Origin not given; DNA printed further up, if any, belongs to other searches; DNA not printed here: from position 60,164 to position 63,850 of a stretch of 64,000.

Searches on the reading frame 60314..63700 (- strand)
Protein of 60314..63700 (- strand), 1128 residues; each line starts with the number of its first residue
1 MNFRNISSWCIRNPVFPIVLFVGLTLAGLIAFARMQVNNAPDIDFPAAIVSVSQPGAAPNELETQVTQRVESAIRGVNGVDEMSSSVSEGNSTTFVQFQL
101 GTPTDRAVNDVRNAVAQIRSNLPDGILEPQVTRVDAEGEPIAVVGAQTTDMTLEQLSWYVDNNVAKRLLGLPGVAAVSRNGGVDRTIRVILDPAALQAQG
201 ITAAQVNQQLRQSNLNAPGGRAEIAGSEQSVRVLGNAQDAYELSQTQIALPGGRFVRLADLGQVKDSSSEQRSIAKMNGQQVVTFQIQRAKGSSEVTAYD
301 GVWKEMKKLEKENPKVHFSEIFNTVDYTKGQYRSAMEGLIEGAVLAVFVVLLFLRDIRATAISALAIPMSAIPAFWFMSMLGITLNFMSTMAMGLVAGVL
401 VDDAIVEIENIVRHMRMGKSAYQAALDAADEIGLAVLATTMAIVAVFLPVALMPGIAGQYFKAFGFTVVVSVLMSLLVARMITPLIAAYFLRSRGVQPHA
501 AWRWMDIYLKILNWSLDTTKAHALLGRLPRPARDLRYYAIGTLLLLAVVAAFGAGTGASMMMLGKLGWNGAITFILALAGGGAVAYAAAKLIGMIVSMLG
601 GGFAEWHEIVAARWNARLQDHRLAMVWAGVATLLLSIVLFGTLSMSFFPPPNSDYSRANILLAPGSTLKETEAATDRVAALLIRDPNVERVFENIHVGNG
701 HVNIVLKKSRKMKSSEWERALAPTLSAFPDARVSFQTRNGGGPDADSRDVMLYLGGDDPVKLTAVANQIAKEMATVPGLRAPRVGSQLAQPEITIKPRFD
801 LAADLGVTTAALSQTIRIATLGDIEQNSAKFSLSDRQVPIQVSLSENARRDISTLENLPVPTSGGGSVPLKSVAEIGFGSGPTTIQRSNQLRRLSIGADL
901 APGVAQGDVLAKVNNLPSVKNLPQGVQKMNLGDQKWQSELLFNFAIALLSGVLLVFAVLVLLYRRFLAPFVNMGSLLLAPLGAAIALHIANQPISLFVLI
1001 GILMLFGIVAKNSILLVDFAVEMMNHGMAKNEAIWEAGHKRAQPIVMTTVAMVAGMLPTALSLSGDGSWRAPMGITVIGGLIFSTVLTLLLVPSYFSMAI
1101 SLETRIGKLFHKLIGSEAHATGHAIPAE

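Call 44: search_protein_families(library=pfam, proteins=[window:60314-63700:-], max_evalue=0.0001)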
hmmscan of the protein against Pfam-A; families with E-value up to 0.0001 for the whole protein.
window:60314-63700:- (1128 aa): 2 families
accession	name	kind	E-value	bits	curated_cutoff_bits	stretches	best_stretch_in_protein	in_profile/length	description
PF00873.25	ACR_tran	-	5.6e-211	703.5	28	2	7-509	2-509/1021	AcrB/AcrD/AcrF family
PF03176.21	MMPL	-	1.7e-06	27.7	20.5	1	326-498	136-310/333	MMPL family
